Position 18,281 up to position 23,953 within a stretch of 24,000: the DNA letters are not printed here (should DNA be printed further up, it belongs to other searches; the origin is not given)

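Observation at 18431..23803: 1790-aa protein concatenating three different predicted effector enzymes with no recognisable export signal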

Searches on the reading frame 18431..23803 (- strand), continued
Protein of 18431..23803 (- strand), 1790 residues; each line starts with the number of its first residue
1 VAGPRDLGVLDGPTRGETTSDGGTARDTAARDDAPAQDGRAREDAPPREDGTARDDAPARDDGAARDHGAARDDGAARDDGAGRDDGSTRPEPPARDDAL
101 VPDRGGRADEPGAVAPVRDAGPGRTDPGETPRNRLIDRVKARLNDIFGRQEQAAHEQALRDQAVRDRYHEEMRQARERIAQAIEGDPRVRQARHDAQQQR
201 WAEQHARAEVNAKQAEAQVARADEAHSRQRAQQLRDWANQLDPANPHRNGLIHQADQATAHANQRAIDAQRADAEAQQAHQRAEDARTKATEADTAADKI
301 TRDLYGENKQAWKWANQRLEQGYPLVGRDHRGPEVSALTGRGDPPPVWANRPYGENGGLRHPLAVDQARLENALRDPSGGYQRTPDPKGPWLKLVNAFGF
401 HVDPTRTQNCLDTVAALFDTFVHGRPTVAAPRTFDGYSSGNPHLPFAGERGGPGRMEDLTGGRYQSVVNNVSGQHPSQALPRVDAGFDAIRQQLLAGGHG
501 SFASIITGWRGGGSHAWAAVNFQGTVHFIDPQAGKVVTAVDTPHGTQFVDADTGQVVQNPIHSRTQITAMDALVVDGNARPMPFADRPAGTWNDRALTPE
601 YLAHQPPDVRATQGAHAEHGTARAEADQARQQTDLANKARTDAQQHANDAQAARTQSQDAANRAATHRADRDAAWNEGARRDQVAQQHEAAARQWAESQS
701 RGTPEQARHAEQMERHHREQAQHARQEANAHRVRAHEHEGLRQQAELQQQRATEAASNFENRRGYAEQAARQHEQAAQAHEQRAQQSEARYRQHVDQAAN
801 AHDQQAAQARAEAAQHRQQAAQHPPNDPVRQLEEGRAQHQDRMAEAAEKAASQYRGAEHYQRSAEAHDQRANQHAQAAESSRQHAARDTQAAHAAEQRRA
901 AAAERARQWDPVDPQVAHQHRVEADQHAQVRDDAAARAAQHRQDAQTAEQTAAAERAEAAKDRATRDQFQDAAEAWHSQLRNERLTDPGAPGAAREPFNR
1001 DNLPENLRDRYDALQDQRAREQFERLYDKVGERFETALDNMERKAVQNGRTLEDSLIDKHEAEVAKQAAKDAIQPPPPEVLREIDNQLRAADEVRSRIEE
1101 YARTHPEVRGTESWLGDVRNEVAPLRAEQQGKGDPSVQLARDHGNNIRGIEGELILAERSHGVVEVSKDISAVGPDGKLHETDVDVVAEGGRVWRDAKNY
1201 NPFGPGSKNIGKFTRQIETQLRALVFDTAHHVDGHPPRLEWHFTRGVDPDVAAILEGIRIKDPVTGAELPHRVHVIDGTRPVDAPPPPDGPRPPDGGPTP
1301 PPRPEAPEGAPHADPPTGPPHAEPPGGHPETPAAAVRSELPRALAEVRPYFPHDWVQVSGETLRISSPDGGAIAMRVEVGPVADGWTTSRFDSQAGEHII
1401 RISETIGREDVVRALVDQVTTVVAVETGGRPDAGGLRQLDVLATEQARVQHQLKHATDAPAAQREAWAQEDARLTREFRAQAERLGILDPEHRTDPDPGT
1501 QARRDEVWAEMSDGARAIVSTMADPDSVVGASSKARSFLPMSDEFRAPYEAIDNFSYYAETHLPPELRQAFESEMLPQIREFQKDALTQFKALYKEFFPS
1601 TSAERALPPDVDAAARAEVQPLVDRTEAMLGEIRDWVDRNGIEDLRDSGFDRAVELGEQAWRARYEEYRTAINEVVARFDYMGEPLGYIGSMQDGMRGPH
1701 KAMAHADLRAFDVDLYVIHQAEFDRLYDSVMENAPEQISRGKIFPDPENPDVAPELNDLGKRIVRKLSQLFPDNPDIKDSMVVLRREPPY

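Call 9: find_homologous_proteins(query=window:18431-23803:-, max_evalue=0.00001)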
Query window:18431-23803:- (1790 aa): 122 proteins with E <= 0.00001 among 8000 candidates; the best 120 are listed.
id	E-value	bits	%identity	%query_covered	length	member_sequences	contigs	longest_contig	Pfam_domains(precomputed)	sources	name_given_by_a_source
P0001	0.0e+0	3606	87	100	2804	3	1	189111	PF15644.13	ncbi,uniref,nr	ncbi:toxin glutamine deamidase domain-containing protein [Phytohabitans aurantiacus]|uniref:Tox-PL d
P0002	0.0e+0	1139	52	64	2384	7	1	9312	PF15644.13,PF18474.8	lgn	-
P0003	1.7e-277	943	55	51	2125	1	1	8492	PF15644.13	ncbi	ncbi:MAG: hypothetical protein V7603_3599, partial [Micromonosporaceae bacterium]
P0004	5.1e-160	553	42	48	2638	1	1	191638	PF15644.13,PF25547.2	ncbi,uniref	ncbi:toxin glutamine deamidase domain-containing protein [Plantactinospora sp. GCM10030261]|uniref:t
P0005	1.1e-139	486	43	22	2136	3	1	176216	PF15644.13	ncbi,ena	-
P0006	2.3e-135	472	37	31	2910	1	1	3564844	PF15644.13,PF25547.2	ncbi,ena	-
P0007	1.1e-119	420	45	18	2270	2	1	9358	PF15644.13,PF25547.2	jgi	jgi:hypothetical protein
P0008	7.0e-106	374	48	14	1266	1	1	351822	PF15644.13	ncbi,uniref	ncbi:toxin glutamine deamidase domain-containing protein [Actinoplanes sp. NPDC049118]|uniref:toxin 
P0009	4.5e-95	338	44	14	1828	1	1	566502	PF15644.13,PF25547.2,PF15526.12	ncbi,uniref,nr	ncbi:toxin glutamine deamidase domain-containing protein [Actinoplanes sp. NEAU-A12]|uniref:Toxin gl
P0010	2.1e-94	336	41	18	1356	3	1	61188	PF15644.13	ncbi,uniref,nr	ncbi:toxin glutamine deamidase domain-containing protein [Couchioplanes caeruleus]|uniref:Tox-PL dom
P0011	1.7e-88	316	35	41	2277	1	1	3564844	PF15644.13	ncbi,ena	-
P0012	2.3e-87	312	42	15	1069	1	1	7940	PF15644.13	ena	-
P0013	5.0e-86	308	39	18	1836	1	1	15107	PF15644.13,PF25547.2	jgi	jgi:hypothetical protein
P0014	2.6e-58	216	49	15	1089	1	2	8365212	PF15644.13,PF25547.2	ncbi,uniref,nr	ncbi:toxin glutamine deamidase domain-containing protein [Polymorphospora rubra]|uniref:Tox-PL domai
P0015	5.1e-56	209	46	15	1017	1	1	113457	PF15644.13,PF25547.2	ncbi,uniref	ncbi:toxin glutamine deamidase domain-containing protein [Micromonospora sp. CPCC 206060]|uniref:tox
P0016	5.1e-56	209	45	15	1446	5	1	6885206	PF15644.13,PF25547.2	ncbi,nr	ncbi:hypothetical protein TPA0907_44120 [Micromonospora humidisoli]|nr:hypothetical protein TPA0907_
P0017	1.1e-55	207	47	15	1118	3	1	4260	PF15644.13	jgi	jgi:hypothetical protein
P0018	1.2e-55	207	32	44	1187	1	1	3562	PF15644.13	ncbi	ncbi:MAG: toxin glutamine deamidase domain-containing protein, partial [Actinocatenispora sp.]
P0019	3.0e-55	206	45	15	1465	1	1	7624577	PF15644.13,PF25547.2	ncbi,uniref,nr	ncbi:Papain fold toxin 1, glutamine deamidase [Micromonospora pallida]|uniref:Papain fold toxin 1, g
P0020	5.2e-55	205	37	23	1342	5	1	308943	PF15644.13,PF25547.2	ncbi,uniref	ncbi:toxin glutamine deamidase domain-containing protein [Micromonospora sp. NPDC049257]|uniref:toxi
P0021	6.6e-55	205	45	15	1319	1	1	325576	PF15644.13,PF25547.2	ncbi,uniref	ncbi:toxin glutamine deamidase domain-containing protein [Micromonospora sp. NPDC002575]|uniref:toxi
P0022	9.6e-55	204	45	16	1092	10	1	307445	PF15644.13,PF25547.2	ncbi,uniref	ncbi:toxin glutamine deamidase domain-containing protein [Micromonospora carbonacea]|uniref:toxin gl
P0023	1.1e-54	204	45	15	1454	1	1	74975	PF15644.13,PF04607.24,PF25547.2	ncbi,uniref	ncbi:toxin glutamine deamidase domain-containing protein [Micromonospora sp. NPDC049081]|uniref:toxi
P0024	1.2e-54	204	46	14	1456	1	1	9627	PF15644.13,PF04607.24,PF25547.2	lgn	-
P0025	1.6e-54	204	45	15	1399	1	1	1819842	PF15644.13,PF04607.24,PF25547.2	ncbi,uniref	ncbi:toxin glutamine deamidase domain-containing protein [Micromonospora sp. NPDC000663]|uniref:toxi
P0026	1.8e-54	203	37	23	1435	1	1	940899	PF15644.13,PF04607.24,PF25547.2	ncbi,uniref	ncbi:toxin glutamine deamidase domain-containing protein [Micromonospora sp. NPDC049836]|uniref:toxi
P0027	2.0e-54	203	45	16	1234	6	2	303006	PF15644.13,PF25547.2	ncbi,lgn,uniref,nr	ncbi:toxin glutamine deamidase domain-containing protein [Micromonospora carbonacea]|uniref:Papain f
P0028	2.1e-54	203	46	14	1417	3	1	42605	PF15644.13,PF04607.24,PF25547.2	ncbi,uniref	ncbi:toxin glutamine deamidase domain-containing protein [Micromonospora olivasterospora]|uniref:tox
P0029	2.1e-54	203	47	16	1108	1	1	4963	PF15644.13,PF14431.13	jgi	jgi:hypothetical protein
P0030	3.9e-54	202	45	15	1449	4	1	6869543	PF15644.13,PF25547.2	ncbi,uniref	ncbi:toxin glutamine deamidase domain-containing protein [Micromonospora sp. WMMD708]|uniref:toxin g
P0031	4.3e-54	202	44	15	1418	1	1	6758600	PF15644.13,PF04607.24,PF25547.2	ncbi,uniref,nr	ncbi:toxin glutamine deamidase domain-containing protein [Micromonospora auratinigra]|uniref:RelA/Sp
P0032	4.5e-54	202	47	15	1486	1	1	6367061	PF15644.13,PF04607.24,PF25547.2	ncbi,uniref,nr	ncbi:toxin glutamine deamidase domain-containing protein [Micromonospora sp. WMMD882]|uniref:toxin g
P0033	7.0e-54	201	45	15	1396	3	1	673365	PF15644.13,PF25547.2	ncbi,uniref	ncbi:toxin glutamine deamidase domain-containing protein [Micromonospora orduensis]|uniref:toxin glu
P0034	7.0e-54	201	46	15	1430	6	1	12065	PF15644.13,PF04607.24,PF25547.2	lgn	-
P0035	7.6e-54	201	44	16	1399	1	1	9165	PF15644.13,PF25547.2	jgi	jgi:hypothetical protein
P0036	8.1e-54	201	45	15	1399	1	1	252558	PF15644.13,PF25547.2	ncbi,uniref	ncbi:toxin glutamine deamidase domain-containing protein [Micromonospora orduensis]|uniref:toxin glu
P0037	8.8e-54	201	45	14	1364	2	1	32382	PF15644.13,PF25547.2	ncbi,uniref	ncbi:toxin glutamine deamidase domain-containing protein [Micromonospora sp. B11E3]|uniref:toxin glu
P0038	1.1e-53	201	45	15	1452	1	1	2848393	PF15644.13,PF25547.2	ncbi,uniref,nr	ncbi:toxin glutamine deamidase domain-containing protein [Micromonospora lupini]|uniref:toxin glutam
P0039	1.4e-53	200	45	15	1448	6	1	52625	PF15644.13,PF04607.24,PF25547.2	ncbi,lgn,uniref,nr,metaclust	ncbi:hypothetical protein GA0070558_13941 [Micromonospora haikouensis]|uniref:RelA/SpoT domain-conta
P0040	1.9e-53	200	44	15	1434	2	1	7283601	PF15644.13,PF25547.2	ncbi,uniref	ncbi:toxin glutamine deamidase domain-containing protein [Micromonospora sp. WMMD723]|uniref:toxin g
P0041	2.3e-53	200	45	15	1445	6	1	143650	PF15644.13,PF04607.24,PF25547.2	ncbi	-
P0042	2.9e-53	199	46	15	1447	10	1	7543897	PF15644.13,PF04607.24,PF25547.2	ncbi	ncbi:toxin glutamine deamidase domain-containing protein [Micromonospora oryzae]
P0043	4.0e-53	199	44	17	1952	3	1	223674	PF15644.13,PF25547.2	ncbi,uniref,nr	ncbi:hypothetical protein C3Y87_09075 [Carbonactinospora thermoautotrophica]|uniref:toxin glutamine 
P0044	4.4e-53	199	45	15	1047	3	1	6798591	PF15644.13,PF25547.2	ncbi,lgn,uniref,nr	ncbi:toxin glutamine deamidase domain-containing protein [Micromonospora sp. ATCC 39149]|uniref:Unch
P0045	5.4e-53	198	47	15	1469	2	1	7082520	PF15644.13,PF04607.24,PF25547.2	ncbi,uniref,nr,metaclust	ncbi:toxin glutamine deamidase domain-containing protein [Micromonospora lupini]|uniref:RelA/SpoT do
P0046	7.0e-53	198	44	15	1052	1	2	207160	PF15644.13,PF25547.2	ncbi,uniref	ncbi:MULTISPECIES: toxin glutamine deamidase domain-containing protein [unclassified Micromonospora]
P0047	7.1e-53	198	46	14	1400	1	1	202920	PF15644.13,PF04607.24,PF25547.2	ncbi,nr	ncbi:hypothetical protein HA073_23145 [Micromonospora sp. CMU55-4]|nr:hypothetical protein [Micromon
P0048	8.4e-53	198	40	18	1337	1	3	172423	PF15644.13,PF25547.2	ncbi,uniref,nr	ncbi:hypothetical protein Ade02nite_76150 [Paractinoplanes deccanensis]|uniref:Tox-PL domain-contain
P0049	8.9e-53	198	35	28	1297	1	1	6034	PF15644.13,PF04607.24,PF25547.2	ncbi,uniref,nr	ncbi:toxin glutamine deamidase domain-containing protein [Micromonospora sp. D75]|uniref:toxin gluta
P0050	9.4e-53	198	45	15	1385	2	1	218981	PF15644.13,PF04607.24,PF25547.2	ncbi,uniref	ncbi:toxin glutamine deamidase domain-containing protein [Micromonospora echinospora]|uniref:toxin g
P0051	1.2e-52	197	44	15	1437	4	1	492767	PF15644.13,PF04607.24,PF25547.2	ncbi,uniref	ncbi:toxin glutamine deamidase domain-containing protein [Micromonospora sp. NPDC001898]|uniref:toxi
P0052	1.4e-52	197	35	28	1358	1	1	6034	PF15644.13,PF04607.24,PF25547.2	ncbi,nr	ncbi:hypothetical protein KBX39_20440, partial [Micromonospora sp. D75]|nr:hypothetical protein [Mic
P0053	1.5e-52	197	44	15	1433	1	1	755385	PF15644.13,PF25547.2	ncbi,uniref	ncbi:toxin glutamine deamidase domain-containing protein [Micromonospora chersina]|uniref:toxin glut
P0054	1.5e-52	197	46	14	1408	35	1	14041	PF15644.13,PF25547.2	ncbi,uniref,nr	ncbi:toxin glutamine deamidase domain-containing protein [Micromonospora chalcea]|uniref:toxin gluta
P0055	1.5e-52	197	47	14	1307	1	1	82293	PF15644.13,PF04607.24,PF25547.2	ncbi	ncbi:toxin glutamine deamidase domain-containing protein [Micromonospora chalcea]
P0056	1.6e-52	197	45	15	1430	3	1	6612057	PF15644.13,PF04607.24,PF25547.2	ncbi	ncbi:toxin glutamine deamidase domain-containing protein [Micromonospora narathiwatensis]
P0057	1.8e-52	197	37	24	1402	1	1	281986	PF15644.13,PF25547.2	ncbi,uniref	ncbi:toxin glutamine deamidase domain-containing protein [Micromonospora echinospora]|uniref:toxin g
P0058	1.8e-52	197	46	15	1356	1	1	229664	PF15644.13,PF25547.2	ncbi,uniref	ncbi:toxin glutamine deamidase domain-containing protein [Micromonospora sp. NPDC023956]|uniref:toxi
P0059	1.9e-52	197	37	23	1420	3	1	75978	PF15644.13,PF25547.2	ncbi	ncbi:toxin glutamine deamidase domain-containing protein [Micromonospora chersina]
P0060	2.1e-52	197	35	28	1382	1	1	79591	PF15644.13,PF04607.24,PF25547.2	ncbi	ncbi:toxin glutamine deamidase domain-containing protein [Micromonospora chalcea]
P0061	2.4e-52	196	41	18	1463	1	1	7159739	PF15644.13,PF04607.24,PF25547.2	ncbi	ncbi:toxin glutamine deamidase domain-containing protein [Micromonospora echinospora]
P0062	2.8e-52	196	44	15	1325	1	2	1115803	PF15644.13,PF25547.2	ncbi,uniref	ncbi:toxin glutamine deamidase domain-containing protein [Micromonospora sp. NPDC020750]|uniref:toxi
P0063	3.3e-52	196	45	14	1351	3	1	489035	PF15644.13,PF04607.24,PF25547.2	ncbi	ncbi:toxin glutamine deamidase domain-containing protein [Micromonospora sp. NPDC049033]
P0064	3.5e-52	196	46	14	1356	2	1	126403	PF15644.13,PF04607.24,PF25547.2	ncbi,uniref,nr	ncbi:toxin glutamine deamidase domain-containing protein [Micromonospora sp. CNB394]|uniref:toxin gl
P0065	3.7e-52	196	45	14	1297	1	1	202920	PF15644.13,PF04607.24,PF25547.2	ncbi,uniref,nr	ncbi:toxin glutamine deamidase domain-containing protein [Micromonospora sp. CMU55-4]|uniref:toxin g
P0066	5.0e-52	195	44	15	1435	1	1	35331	PF15644.13,PF04607.24,PF25547.2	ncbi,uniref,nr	ncbi:toxin glutamine deamidase domain-containing protein [Micromonospora sp. HK10]|uniref:toxin glut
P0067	5.3e-52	195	45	15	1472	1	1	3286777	PF15644.13,PF04607.24,PF25547.2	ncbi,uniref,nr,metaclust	ncbi:toxin glutamine deamidase domain-containing protein [Micromonospora inyonensis]|uniref:RelA/Spo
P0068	6.4e-52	195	45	15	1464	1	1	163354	PF15644.13,PF04607.24,PF25547.2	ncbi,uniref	ncbi:toxin glutamine deamidase domain-containing protein [Micromonospora sp. DT233]|uniref:toxin glu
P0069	6.8e-52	195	44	15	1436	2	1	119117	PF15644.13,PF04607.24,PF25547.2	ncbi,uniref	ncbi:toxin glutamine deamidase domain-containing protein [Micromonospora chersina]|uniref:toxin glut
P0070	7.0e-52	195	45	15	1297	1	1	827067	PF15644.13,PF25547.2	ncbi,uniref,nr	ncbi:hypothetical protein JIG36_15295 [Actinoplanes sp. LDG1-06]|uniref:Uncharacterized protein n=1 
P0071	9.6e-52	194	44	15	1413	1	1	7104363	PF15644.13,PF04607.24,PF25547.2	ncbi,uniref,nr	ncbi:toxin glutamine deamidase domain-containing protein [Micromonospora sp. NBC_01655]|uniref:toxin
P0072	1.1e-51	194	44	15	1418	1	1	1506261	PF15644.13,PF25547.2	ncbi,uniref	ncbi:toxin glutamine deamidase domain-containing protein [Micromonospora echinospora]|uniref:toxin g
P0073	1.2e-51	194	46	14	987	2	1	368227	PF15644.13,PF25547.2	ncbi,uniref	ncbi:toxin glutamine deamidase domain-containing protein [Micromonospora rubida]|uniref:Toxin glutam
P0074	1.3e-51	194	45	14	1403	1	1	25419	PF15644.13,PF04607.24,PF25547.2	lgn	-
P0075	1.6e-51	194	46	15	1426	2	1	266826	PF15644.13,PF04607.24,PF25547.2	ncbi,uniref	ncbi:toxin glutamine deamidase domain-containing protein [Micromonospora sp. NPDC007230]|uniref:toxi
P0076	1.6e-51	194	45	14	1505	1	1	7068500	PF15644.13,PF04607.24,PF25547.2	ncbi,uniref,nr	ncbi:toxin glutamine deamidase domain-containing protein [Micromonospora sp. R77]|uniref:toxin gluta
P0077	2.3e-51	193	43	16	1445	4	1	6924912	PF15644.13,PF25547.2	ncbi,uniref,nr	ncbi:toxin glutamine deamidase domain-containing protein [Micromonospora sagamiensis]|uniref:toxin g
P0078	3.6e-51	192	44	14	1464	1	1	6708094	PF15644.13,PF04607.24,PF25547.2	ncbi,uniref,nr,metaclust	ncbi:toxin glutamine deamidase domain-containing protein [Micromonospora inositola]|uniref:RelA/SpoT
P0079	4.3e-51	192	44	15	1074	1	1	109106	PF15644.13,PF25547.2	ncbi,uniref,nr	ncbi:toxin glutamine deamidase domain-containing protein [Micromonospora sp. RTGN7]|uniref:toxin glu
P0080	4.7e-51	192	37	23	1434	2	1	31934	PF15644.13,PF04607.24,PF25547.2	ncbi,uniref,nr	ncbi:toxin glutamine deamidase domain-containing protein [Micromonospora sp. MH33]|uniref:toxin glut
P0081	8.8e-51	191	44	15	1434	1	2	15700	PF15644.13,PF04607.24,PF25547.2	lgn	-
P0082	1.3e-50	191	44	15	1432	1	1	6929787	PF15644.13,PF25547.2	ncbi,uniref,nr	ncbi:Papain fold toxin 1, glutamine deamidase [Micromonospora coriariae]|uniref:Papain fold toxin 1,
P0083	1.3e-50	191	46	15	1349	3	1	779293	PF15644.13,PF25547.2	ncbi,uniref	ncbi:toxin glutamine deamidase domain-containing protein [Micromonospora maritima]|uniref:toxin glut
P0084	1.3e-50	191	39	18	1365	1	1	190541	PF15644.13,PF25547.2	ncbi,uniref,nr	ncbi:toxin glutamine deamidase domain-containing protein [Paractinoplanes atraurantiacus]|uniref:Pap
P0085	1.8e-50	190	46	14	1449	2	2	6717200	PF15644.13,PF25547.2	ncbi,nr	ncbi:toxin glutamine deamidase domain-containing protein [Micromonospora terminaliae]|nr:toxin gluta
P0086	1.9e-50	190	37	24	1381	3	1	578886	PF15644.13,PF04607.24,PF25547.2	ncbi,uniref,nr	ncbi:toxin glutamine deamidase domain-containing protein [Micromonospora echinospora]|uniref:toxin g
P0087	2.0e-50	190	44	15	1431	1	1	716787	PF15644.13,PF04607.24,PF25547.2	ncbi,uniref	ncbi:toxin glutamine deamidase domain-containing protein [Micromonospora chersina]|uniref:toxin glut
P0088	2.4e-50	190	44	15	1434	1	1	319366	PF15644.13,PF04607.24,PF25547.2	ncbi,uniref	ncbi:toxin glutamine deamidase domain-containing protein [Micromonospora sp. NPDC002296]|uniref:toxi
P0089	2.6e-50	190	46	15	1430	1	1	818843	PF15644.13,PF25547.2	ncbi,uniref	ncbi:toxin glutamine deamidase domain-containing protein [Micromonospora sp. SL4-19]|uniref:toxin gl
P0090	2.8e-50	189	45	14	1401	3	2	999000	PF15644.13,PF25547.2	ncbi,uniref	ncbi:toxin glutamine deamidase domain-containing protein [Micromonospora sp. NPDC048169]|uniref:toxi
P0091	3.0e-50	189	38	23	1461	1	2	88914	PF15644.13,PF04607.24,PF25547.2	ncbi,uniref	ncbi:toxin glutamine deamidase domain-containing protein [Micromonospora profundi]|uniref:toxin glut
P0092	3.1e-50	189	38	24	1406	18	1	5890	PF15644.13,PF25547.2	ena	-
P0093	5.6e-50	189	34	27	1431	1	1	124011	PF15644.13,PF04607.24,PF25547.2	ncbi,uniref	ncbi:toxin glutamine deamidase domain-containing protein [Micromonospora sp. NPDC004551]|uniref:toxi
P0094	8.0e-50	188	46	14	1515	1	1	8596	PF15644.13,PF25547.2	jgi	-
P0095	1.6e-49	187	42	14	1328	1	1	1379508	PF15644.13,PF25547.2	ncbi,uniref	ncbi:toxin glutamine deamidase domain-containing protein [Micromonospora sp. NPDC092111]|uniref:toxi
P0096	1.8e-49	187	46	15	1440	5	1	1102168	PF15644.13,PF04607.24,PF25547.2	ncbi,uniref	ncbi:toxin glutamine deamidase domain-containing protein [Micromonospora chersina]|uniref:toxin glut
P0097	2.3e-49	186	45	15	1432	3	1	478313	PF15644.13,PF04607.24,PF25547.2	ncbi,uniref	ncbi:toxin glutamine deamidase domain-containing protein [Micromonospora chersina]|uniref:toxin glut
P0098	2.7e-49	186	36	23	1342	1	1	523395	PF15644.13,PF25547.2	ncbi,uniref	ncbi:toxin glutamine deamidase domain-containing protein [Micromonospora sp. NPDC047527]|uniref:toxi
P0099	3.3e-49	186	45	14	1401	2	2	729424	PF15644.13,PF04607.24,PF25547.2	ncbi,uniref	ncbi:toxin glutamine deamidase domain-containing protein [Micromonospora marina]|uniref:toxin glutam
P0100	3.9e-49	186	41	16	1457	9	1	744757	PF15644.13,PF04607.24,PF25547.2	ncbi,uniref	ncbi:toxin glutamine deamidase domain-containing protein [Micromonospora echinofusca]|uniref:toxin g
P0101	3.9e-49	186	44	15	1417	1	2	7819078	PF15644.13,PF04607.24,PF25547.2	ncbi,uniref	ncbi:toxin glutamine deamidase domain-containing protein [Micromonospora echinospora]|uniref:toxin g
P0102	4.0e-49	186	37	22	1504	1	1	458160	PF15644.13,PF04607.24,PF25547.2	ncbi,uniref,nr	ncbi:hypothetical protein K7640_10155 [Micromonospora sp. PLK6-60]|uniref:toxin glutamine deamidase 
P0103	6.4e-49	185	37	23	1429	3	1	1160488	PF15644.13,PF04607.24,PF25547.2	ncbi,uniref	ncbi:toxin glutamine deamidase domain-containing protein [Micromonospora chersina]|uniref:toxin glut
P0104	7.4e-49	185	45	14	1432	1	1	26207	PF15644.13,PF04607.24,PF25547.2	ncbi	ncbi:toxin glutamine deamidase domain-containing protein [Micromonospora sp. I033]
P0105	1.4e-48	184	44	15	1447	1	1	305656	PF15644.13,PF25547.2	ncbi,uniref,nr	ncbi:toxin glutamine deamidase domain-containing protein [Micromonospora sp. U21]|uniref:toxin gluta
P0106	1.9e-48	183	36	23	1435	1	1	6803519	PF15644.13,PF04607.24,PF25547.2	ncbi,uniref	ncbi:toxin glutamine deamidase domain-containing protein [Micromonospora chersina]|uniref:toxin glut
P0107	3.4e-48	183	43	15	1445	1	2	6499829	PF15644.13,PF04607.24,PF25547.2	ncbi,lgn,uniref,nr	ncbi:toxin glutamine deamidase domain-containing protein [Micromonospora yangpuensis]|uniref:RelA/Sp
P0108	4.1e-48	182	36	23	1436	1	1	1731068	PF15644.13,PF25547.2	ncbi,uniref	ncbi:toxin glutamine deamidase domain-containing protein [Micromonospora chersina]|uniref:toxin glut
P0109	7.3e-48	181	38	18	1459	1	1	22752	PF15644.13,PF04607.24,PF25547.2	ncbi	ncbi:MAG: toxin glutamine deamidase domain-containing protein [Micromonospora sp.]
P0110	1.2e-47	181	36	24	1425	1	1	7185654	PF15644.13,PF25547.2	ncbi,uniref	ncbi:toxin glutamine deamidase domain-containing protein [Micromonospora sp. CA-244673]|uniref:toxin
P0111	1.7e-47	180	45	15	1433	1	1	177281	PF15644.13,PF25547.2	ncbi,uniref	ncbi:toxin glutamine deamidase domain-containing protein [Micromonospora sp. NPDC005707]|uniref:toxi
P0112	1.7e-47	180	37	23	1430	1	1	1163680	PF15644.13,PF04607.24,PF25547.2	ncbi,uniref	ncbi:toxin glutamine deamidase domain-containing protein [Micromonospora chersina]|uniref:toxin glut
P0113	7.6e-47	178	36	23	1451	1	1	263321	PF15644.13,PF04607.24,PF25547.2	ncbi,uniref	ncbi:toxin glutamine deamidase domain-containing protein [Micromonospora sp. NPDC047467]|uniref:toxi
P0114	9.7e-47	178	38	18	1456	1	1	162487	PF15644.13,PF25547.2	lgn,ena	-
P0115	1.5e-46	177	44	15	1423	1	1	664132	PF15644.13,PF25547.2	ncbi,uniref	ncbi:toxin glutamine deamidase domain-containing protein [Micromonospora chersina]|uniref:toxin glut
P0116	1.6e-46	177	43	14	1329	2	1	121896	PF15644.13,PF04607.24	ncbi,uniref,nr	ncbi:toxin glutamine deamidase domain-containing protein [Micromonospora sp. MA102]|uniref:toxin glu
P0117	4.8e-46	175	37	23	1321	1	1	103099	PF15644.13,PF25547.2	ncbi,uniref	ncbi:toxin glutamine deamidase domain-containing protein [Micromonospora sp. NPDC049230]|uniref:toxi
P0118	6.7e-46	175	36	23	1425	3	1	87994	PF15644.13,PF25547.2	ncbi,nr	ncbi:hypothetical protein FXF50_25905 [Micromonospora sp. AP08]|nr:hypothetical protein FXF50_25905 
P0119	4.0e-45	172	37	23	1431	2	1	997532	PF15644.13,PF04607.24,PF25547.2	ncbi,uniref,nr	ncbi:toxin glutamine deamidase domain-containing protein [Micromonospora fulviviridis]|uniref:toxin 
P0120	6.8e-44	168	44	15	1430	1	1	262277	PF15644.13,PF04607.24,PF25547.2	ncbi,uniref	ncbi:toxin glutamine deamidase domain-containing protein [Micromonospora sp. NPDC050495]|uniref:toxi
